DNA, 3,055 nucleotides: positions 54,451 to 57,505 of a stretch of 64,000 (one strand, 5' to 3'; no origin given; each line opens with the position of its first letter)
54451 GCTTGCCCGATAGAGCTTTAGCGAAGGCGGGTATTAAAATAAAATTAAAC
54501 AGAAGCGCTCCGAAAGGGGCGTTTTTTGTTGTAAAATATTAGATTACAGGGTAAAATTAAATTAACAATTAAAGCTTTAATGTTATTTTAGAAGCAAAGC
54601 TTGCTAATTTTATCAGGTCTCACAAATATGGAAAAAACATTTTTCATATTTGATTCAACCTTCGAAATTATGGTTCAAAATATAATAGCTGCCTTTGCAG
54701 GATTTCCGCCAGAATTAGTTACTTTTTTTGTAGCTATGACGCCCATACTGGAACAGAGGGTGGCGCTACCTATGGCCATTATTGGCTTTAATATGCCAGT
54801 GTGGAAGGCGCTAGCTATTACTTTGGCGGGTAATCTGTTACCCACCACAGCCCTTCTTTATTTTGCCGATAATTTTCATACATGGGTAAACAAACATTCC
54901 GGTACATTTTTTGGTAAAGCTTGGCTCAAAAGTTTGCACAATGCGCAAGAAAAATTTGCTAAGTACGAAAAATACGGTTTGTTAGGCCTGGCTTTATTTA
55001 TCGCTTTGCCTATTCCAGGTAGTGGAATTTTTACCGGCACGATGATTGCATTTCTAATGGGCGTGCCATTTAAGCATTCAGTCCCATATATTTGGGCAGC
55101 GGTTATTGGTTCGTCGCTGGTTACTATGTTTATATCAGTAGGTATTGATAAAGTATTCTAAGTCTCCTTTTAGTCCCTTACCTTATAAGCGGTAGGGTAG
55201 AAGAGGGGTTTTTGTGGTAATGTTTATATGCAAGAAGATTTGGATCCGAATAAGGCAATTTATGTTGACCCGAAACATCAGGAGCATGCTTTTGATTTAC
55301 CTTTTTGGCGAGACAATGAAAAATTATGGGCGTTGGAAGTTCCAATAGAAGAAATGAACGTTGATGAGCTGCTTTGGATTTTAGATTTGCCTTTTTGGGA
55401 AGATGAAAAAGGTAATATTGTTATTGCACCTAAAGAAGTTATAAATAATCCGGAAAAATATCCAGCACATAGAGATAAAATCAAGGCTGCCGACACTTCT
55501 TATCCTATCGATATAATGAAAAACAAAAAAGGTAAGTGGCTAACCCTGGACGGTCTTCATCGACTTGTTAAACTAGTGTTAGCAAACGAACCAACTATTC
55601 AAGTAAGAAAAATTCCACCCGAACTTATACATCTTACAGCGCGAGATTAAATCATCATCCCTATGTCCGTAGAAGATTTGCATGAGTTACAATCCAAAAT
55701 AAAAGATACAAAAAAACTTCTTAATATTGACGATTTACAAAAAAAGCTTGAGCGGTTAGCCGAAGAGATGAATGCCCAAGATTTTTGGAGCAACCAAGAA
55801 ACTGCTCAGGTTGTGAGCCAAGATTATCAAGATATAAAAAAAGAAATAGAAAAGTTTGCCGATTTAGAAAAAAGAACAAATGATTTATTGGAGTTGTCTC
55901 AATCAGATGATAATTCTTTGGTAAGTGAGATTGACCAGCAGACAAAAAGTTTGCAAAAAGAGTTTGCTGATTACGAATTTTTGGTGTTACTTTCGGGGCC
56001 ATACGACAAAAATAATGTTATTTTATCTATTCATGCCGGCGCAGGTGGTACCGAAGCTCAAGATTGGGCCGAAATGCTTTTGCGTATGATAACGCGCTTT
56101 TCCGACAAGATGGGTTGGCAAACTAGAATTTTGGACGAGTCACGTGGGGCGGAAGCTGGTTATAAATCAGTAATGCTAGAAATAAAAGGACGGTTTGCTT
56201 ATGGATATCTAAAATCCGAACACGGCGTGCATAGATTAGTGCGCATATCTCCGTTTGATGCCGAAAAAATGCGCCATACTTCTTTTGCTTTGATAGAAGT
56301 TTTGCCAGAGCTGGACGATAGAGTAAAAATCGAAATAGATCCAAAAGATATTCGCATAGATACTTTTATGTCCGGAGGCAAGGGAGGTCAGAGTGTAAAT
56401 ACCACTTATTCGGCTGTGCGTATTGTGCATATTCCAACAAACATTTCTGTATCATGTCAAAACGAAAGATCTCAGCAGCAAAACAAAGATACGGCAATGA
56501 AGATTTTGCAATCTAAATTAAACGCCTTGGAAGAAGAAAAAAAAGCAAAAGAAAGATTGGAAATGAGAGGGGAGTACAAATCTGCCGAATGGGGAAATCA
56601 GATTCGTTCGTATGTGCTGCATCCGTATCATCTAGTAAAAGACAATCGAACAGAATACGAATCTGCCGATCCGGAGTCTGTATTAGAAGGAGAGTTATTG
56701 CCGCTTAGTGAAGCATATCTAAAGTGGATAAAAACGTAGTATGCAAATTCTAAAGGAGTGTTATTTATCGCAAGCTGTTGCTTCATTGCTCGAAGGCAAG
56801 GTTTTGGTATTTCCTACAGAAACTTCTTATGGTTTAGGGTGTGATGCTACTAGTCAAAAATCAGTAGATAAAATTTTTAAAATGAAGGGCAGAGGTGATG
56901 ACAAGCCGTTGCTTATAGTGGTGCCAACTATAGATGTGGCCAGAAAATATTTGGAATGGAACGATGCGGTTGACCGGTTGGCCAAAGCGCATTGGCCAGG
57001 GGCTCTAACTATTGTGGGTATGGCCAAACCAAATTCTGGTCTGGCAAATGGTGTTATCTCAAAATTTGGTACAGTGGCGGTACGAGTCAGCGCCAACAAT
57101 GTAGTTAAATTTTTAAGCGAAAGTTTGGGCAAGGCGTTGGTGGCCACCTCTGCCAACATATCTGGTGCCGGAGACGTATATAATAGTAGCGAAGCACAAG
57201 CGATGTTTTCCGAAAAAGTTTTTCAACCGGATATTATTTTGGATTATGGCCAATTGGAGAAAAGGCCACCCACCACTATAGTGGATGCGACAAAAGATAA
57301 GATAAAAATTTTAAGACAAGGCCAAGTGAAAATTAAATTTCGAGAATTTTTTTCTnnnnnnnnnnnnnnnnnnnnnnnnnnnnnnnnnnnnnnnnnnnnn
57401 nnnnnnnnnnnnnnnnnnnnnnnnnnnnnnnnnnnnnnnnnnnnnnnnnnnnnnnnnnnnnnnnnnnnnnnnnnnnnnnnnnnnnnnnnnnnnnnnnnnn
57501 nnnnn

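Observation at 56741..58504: TsaC/YrdC (t6A threonylcarbamoyl-AMP synthase) domain fused through a TM helix to a large extracytoplasmic glycoside-hydrolase-like domain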

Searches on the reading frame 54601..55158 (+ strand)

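Call 34: search_protein_families(library=pfam, proteins=[window:54601-55158:+], max_evalue=0.001)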
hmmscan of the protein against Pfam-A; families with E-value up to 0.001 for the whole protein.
window:54601-55158:+ (186 aa): 1 family
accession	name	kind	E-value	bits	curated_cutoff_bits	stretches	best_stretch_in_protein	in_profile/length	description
PF06695.16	Sm_multidrug_ex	-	1.8e-26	93.5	30.7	1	51-173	1-120/121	Putative small multi-drug export protein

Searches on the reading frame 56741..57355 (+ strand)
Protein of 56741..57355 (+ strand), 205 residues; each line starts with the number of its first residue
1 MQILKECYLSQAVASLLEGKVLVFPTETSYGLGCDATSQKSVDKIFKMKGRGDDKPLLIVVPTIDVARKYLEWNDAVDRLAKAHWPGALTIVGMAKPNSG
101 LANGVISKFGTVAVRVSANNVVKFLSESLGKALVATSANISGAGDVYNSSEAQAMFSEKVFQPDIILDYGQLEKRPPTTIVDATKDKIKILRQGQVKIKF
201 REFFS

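Call 18: search_solved_structures(query=window:56741-57355:+, max_evalue=1e-10, show_alignments=2)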
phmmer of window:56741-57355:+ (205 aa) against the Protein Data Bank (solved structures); distinct sequences matched with E-value up to 1e-10: 10.
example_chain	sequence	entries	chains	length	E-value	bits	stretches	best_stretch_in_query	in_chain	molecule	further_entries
9d3h_A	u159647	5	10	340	3.6e-26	95.4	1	8-203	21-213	Threonylcarbamoyl-AMP synthase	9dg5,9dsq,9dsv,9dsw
6f87_A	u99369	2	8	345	8.2e-22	81.2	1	9-198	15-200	Threonylcarbamoyl-AMP synthase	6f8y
6f89_A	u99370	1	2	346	8.2e-22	81.1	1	9-198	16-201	Threonylcarbamoyl-AMP synthase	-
2mx1_A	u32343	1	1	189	6.7e-18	68.4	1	9-157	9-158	Threonylcarbamoyl-AMP synthase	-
1hru_A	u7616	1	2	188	6.9e-18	68.3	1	9-157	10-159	YRDC GENE PRODUCT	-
1jcu_A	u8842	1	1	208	4.4e-17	65.7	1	9-195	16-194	conserved protein MTH1692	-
1k7j_A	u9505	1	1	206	5.3e-16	62.2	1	8-198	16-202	Protein yciO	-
1kk9_A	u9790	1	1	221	6.7e-16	61.9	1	8-198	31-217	probable translation factor yciO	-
2eqa_A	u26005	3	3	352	2.7e-14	56.7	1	16-199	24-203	Hypothetical protein ST1526 | Putative uncharacterized protein ST1526 | YrdC/Sua5 family protein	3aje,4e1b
8ide_A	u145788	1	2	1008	3.2e-12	49.9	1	10-144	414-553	N(6)-L-threonylcarbamoyladenine synthase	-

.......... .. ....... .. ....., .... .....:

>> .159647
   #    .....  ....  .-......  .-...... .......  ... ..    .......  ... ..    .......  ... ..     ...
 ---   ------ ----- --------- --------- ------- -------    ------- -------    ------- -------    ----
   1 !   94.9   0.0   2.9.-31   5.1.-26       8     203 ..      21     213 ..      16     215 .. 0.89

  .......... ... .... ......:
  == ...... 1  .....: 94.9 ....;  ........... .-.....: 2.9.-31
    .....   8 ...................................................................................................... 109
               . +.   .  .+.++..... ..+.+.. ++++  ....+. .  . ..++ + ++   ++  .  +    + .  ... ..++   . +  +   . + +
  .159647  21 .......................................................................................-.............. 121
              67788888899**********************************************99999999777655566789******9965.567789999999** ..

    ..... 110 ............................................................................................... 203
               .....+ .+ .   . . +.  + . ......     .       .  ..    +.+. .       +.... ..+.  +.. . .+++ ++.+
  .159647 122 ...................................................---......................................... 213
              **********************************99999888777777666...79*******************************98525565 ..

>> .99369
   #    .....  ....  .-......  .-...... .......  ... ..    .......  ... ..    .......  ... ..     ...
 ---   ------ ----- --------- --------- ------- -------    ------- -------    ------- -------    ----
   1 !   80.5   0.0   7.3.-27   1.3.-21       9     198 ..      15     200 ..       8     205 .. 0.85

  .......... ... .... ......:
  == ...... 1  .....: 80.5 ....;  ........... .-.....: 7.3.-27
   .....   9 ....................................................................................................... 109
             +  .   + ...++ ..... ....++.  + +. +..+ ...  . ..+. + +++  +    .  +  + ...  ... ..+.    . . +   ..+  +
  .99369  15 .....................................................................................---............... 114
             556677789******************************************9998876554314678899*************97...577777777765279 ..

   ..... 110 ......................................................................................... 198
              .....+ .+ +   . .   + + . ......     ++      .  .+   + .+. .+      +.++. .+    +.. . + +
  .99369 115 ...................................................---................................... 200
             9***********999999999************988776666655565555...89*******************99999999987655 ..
